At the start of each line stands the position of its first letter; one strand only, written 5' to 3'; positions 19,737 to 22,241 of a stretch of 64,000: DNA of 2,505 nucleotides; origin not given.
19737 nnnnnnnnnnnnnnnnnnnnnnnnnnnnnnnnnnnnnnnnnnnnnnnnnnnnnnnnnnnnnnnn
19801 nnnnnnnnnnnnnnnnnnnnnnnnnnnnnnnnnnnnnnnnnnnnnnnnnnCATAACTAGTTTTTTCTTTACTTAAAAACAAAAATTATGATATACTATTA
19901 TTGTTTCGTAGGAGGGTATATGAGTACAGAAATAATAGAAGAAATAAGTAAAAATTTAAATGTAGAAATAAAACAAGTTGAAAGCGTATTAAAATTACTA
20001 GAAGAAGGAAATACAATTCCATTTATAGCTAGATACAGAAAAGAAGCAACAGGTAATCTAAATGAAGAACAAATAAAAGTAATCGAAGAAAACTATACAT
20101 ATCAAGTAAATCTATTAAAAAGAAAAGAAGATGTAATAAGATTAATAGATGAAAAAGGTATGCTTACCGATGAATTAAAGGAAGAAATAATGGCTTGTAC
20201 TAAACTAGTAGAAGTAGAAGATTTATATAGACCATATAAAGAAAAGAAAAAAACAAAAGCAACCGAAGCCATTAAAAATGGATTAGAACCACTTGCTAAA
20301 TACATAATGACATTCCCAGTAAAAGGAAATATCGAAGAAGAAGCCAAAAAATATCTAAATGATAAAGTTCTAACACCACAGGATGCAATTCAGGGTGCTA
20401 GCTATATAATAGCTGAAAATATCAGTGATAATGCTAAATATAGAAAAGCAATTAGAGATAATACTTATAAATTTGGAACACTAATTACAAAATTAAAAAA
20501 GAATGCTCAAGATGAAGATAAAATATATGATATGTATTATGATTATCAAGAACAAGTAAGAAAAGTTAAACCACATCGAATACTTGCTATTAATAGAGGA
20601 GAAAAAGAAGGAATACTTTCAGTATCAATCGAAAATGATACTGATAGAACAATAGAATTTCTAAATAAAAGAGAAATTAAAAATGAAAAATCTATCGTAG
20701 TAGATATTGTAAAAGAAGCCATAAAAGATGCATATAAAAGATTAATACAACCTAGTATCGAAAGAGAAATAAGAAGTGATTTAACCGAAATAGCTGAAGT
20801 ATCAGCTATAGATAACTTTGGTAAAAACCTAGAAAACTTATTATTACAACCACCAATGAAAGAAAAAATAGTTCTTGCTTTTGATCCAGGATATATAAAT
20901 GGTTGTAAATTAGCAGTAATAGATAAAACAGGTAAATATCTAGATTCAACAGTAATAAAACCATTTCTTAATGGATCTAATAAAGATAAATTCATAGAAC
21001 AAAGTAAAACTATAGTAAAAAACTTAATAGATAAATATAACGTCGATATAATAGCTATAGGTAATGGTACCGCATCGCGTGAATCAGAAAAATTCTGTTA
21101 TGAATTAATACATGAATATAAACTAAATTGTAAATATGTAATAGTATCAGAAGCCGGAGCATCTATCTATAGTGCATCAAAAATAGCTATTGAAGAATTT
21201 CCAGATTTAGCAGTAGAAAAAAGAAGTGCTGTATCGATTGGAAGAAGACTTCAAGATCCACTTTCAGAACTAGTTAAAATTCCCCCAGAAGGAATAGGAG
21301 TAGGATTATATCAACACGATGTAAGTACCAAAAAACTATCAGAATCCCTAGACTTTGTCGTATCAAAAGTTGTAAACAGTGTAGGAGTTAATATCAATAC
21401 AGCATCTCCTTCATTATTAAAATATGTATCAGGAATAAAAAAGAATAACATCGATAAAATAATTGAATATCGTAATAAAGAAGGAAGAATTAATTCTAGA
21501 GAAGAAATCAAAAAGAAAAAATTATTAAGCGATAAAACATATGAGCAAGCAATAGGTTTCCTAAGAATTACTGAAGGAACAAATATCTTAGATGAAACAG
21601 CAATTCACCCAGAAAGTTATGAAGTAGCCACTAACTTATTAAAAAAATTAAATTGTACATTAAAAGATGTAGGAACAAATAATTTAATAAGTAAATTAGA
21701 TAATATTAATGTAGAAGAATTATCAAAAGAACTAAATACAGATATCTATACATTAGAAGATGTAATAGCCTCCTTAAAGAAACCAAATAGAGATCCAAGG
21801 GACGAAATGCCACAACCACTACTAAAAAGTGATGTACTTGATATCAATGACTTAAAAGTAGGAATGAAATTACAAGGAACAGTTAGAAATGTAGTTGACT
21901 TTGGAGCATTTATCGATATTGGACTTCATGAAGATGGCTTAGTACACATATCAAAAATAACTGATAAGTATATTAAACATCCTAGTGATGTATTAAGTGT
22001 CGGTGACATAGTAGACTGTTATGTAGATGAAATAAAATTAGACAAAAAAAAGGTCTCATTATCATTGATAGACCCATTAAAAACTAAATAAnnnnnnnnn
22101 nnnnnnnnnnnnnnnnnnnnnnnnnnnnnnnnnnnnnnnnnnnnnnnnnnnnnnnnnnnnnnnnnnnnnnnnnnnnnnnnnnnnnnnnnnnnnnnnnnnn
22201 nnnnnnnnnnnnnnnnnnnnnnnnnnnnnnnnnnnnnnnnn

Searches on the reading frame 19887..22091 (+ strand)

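Call 59: search_protein_families(library=pfam, proteins=[window:19887-22091:+], max_evalue=0.00001)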
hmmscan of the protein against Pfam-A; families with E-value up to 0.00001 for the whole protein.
window:19887-22091:+ (734 aa): 9 families
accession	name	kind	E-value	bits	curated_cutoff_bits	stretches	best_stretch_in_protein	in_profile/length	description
PF16921.10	Tex_YqgF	-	1.3e-49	168.2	27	1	327-456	1-126/126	Tex protein YqgF-like domain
PF09371.15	Tex_N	-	1.1e-28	99.1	32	1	15-88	2-75/75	Tex-like protein N-terminal domain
PF22706.1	Tex_central_region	-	1.1e-26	94.4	27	1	150-311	7-178/178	Tex central region-like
PF12836.13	HHH_3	-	3.9e-20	72.2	27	1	496-560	1-65/65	Helix-hairpin-helix motif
PF17674.7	HHH_9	-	6.1e-20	72.3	23.1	1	566-638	1-70/70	HHH domain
PF00575.29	S1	-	1.2e-16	61.3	22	1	656-727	2-73/74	S1 RNA binding domain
PF14635.12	HHH_7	-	8.7e-08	32.9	27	1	475-561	11-103/104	Helix-hairpin-helix motif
PF23459.1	S1_RRP5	-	3.6e-07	31.1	27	1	656-727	1-72/72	RRP5 S1 domain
PF14639.11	YqgF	-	8.9e-07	29.3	35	1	344-463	25-147/150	Holliday-junction resolvase-like of SPT6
